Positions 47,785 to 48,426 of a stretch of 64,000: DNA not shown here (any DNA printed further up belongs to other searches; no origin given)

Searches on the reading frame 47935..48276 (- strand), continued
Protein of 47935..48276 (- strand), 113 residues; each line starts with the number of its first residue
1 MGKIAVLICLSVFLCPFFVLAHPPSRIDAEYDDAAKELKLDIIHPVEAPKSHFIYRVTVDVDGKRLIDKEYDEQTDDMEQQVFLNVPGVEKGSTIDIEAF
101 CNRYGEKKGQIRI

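Call 61: search_protein_families(library=padloc, proteins=[window:47935-48276:-], max_evalue=0.001)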
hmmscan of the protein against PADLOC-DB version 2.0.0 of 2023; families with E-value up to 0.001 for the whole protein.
window:47935-48276:- (113 aa): 0 families
